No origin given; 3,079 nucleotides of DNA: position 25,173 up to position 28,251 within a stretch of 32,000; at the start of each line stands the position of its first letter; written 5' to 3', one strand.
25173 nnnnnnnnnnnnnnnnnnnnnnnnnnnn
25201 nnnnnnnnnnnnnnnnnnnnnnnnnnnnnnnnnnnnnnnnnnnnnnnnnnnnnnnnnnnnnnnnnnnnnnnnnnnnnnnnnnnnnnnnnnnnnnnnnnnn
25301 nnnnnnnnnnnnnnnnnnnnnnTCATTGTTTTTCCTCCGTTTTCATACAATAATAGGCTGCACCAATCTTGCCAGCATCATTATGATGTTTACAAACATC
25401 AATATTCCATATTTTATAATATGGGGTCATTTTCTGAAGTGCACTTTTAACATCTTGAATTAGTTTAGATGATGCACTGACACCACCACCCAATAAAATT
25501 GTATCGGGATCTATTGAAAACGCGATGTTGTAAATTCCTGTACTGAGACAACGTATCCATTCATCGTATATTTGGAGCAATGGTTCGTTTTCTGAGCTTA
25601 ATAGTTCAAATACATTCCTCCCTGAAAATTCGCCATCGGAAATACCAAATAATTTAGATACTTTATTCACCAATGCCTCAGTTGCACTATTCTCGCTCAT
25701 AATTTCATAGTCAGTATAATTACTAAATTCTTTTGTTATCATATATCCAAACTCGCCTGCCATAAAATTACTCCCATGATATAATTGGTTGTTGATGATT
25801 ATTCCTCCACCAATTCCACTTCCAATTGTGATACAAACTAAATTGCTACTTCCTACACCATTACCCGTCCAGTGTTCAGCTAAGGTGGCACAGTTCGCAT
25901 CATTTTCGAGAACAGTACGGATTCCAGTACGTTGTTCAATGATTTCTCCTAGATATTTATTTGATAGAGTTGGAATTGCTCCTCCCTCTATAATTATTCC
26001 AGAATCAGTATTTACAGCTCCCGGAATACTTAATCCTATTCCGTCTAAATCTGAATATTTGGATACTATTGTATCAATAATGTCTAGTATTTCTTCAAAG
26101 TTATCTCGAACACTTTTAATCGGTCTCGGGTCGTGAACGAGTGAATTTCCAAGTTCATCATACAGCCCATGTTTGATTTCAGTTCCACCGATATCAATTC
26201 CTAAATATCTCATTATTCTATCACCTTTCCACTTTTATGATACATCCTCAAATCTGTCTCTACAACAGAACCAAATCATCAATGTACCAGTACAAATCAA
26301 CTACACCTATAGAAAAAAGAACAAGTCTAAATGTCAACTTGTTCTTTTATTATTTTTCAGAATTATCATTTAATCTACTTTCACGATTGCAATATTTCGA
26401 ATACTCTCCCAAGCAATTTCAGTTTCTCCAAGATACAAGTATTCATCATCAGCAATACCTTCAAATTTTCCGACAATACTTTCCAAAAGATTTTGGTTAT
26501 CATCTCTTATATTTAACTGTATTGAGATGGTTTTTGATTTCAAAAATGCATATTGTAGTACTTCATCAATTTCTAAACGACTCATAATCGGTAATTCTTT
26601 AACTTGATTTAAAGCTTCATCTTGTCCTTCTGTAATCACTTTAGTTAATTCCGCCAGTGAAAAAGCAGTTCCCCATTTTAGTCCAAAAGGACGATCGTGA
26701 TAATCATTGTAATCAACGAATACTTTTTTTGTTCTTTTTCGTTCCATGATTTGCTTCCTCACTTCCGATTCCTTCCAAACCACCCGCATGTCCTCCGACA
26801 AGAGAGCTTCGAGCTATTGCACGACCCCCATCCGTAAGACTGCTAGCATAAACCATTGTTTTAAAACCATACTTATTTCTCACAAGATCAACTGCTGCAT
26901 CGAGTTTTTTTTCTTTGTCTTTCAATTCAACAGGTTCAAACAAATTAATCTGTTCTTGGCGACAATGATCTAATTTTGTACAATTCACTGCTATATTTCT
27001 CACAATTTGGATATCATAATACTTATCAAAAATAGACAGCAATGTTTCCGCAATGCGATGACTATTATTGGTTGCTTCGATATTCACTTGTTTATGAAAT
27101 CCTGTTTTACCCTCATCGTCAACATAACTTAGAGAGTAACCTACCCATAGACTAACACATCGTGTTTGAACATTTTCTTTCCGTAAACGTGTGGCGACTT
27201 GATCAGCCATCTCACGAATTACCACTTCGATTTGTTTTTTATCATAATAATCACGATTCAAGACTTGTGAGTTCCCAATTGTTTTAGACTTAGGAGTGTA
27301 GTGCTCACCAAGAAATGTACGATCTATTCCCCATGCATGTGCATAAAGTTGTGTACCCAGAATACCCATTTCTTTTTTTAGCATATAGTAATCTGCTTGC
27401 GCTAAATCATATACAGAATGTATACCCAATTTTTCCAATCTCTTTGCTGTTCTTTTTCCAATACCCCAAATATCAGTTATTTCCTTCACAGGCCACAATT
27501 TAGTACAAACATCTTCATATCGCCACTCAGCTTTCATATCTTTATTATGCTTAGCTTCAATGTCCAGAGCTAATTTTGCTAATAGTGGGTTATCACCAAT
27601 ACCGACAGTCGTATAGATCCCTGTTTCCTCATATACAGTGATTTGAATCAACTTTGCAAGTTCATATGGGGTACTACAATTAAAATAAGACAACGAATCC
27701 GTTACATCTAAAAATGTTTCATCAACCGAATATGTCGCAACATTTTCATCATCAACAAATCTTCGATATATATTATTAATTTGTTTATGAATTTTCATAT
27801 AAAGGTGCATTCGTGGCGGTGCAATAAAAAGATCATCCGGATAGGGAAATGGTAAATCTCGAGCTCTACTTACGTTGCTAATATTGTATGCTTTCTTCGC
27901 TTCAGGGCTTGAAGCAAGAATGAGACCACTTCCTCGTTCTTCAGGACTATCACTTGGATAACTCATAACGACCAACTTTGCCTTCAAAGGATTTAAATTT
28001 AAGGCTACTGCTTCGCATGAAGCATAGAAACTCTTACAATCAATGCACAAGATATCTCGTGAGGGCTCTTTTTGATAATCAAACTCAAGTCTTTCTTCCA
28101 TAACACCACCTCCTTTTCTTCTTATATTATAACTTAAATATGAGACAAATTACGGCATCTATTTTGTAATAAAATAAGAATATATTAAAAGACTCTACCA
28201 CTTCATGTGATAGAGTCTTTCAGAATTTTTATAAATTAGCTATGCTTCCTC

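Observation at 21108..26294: One 12-bp palindrome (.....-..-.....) precedes three transcription units around a MocR-type regulator: a candidate undescribed regulon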

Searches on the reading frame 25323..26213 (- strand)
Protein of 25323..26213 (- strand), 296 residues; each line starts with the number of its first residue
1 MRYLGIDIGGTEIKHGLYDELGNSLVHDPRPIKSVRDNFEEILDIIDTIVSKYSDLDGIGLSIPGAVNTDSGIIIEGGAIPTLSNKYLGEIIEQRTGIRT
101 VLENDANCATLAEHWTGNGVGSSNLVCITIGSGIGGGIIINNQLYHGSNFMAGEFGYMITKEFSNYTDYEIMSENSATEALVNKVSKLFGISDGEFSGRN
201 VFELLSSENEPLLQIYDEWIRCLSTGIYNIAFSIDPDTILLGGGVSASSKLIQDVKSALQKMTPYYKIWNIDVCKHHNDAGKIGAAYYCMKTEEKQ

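Call 4: search_protein_families(library=pfam, proteins=[window:25323-26213:-])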
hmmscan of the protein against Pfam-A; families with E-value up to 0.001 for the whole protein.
window:25323-26213:- (296 aa): 2 families
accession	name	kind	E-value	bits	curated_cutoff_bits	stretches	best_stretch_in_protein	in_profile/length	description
PF00480.26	ROK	-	2.4e-44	152.5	22.9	1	3-288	1-290/294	ROK family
PF01869.26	BcrAD_BadFG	-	0.00048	20.2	31.5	0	4-51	1-53/271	BadF/BadG/BcrA/BcrD ATPase family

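Call 27: search_protein_families(library=ncbifam, proteins=[window:25323-26213:-], max_evalue=0.00001)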
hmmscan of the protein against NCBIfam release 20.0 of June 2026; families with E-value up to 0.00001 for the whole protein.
window:25323-26213:- (296 aa): 13 families
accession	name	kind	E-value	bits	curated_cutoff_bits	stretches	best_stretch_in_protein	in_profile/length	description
NF042998.1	bglucokin_BglK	equivalog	1.1e-53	182.4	550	1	3-290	3-286/291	beta-glucoside kinase BglK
TIGR00744.1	ROK_glcA_fam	subfamily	1.4e-43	149.4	260.35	1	4-288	1-307/318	ROK family glucokinase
NF009835.0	PRK13310.1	equivalog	9.6e-35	120.3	380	1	3-158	2-158/303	N-acetylglucosamine kinase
NF003461.0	PRK05082.1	subfamily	5.4e-28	98.2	283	1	1-291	1-288/291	N-acetylmannosamine kinase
NF007108.0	PRK09557.1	equivalog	4.5e-25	88.6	443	1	4-287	4-298/303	fructokinase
NF007251.0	PRK09698.1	equivalog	7.5e-25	87.8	253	1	3-292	8-299/304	allose kinase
NF047821.1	NactlManKinNanK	equivalog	8.9e-22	78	450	1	1-289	1-286/288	N-acetylmannosamine kinase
NF009836.0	PRK13311.1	equivalog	1.8e-18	66.7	551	1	3-158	2-158/256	N-acetyl-D-glucosamine kinase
NF047937.1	TransRegNagC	equivalog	7.8e-17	61.5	650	1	4-163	82-246/399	DNA-binding transcriptional regulator NagC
NF045942.1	PolPhglucPhase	equivalog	2.1e-16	60.4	250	1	4-150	3-151/242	polyphosphate--glucose phosphotransferase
NF049930.1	TransRegMlc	equivalog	1.3e-15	57.6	530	1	2-159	86-248/405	sugar metabolism global transcriptional regulator Mlc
NF045551.1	GK_Pyrobac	equivalog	1.3e-15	57.5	500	1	2-294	1-285/294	ATP-dependent glucokinase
NF045550.1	FrctkaseScrK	equivalog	2.4e-06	27.2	400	0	90-160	93-159/293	fructokinase ScrK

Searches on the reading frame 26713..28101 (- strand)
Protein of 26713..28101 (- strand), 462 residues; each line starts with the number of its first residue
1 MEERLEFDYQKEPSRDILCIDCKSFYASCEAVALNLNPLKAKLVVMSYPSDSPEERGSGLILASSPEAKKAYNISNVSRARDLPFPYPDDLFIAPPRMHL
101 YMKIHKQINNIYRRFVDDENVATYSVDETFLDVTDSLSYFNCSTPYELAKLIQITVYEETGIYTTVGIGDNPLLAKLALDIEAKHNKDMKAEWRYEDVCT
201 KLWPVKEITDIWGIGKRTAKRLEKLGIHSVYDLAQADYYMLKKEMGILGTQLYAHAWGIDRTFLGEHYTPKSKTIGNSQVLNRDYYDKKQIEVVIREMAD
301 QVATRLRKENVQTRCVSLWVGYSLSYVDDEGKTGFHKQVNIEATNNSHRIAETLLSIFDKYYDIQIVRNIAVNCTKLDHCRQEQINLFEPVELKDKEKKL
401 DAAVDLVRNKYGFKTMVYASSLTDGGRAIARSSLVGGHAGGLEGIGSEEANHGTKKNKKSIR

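Call 4: search_protein_families(library=pfam, proteins=[window:26713-28101:-])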
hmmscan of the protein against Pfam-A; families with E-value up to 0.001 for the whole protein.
window:26713-28101:- (462 aa): 6 families
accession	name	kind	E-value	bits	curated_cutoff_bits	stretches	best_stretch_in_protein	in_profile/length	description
PF00817.25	IMS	-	2.3e-29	102.7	23.2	1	20-179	1-147/148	impB/mucB/samB family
PF11799.13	IMS_C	-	1.1e-19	71.3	20.7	1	273-387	2-109/109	impB/mucB/samB family C-terminal domain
PF11798.14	IMS_HHH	-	6.4e-09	36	24.4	1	195-227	1-32/32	IMS family HHH motif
PF21999.2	IMS_HHH_1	-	2.1e-07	31.7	27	1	210-260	2-53/53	DNA polymerase-iota, thumb domain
PF10391.15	DNA_pol_lambd_f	-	0.00019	21.6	29.8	1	206-243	1-38/51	Fingers domain of DNA polymerase lambda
PF11731.14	Cdd1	-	0.00071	20.2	25.5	0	205-241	5-41/86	Pathogenicity locus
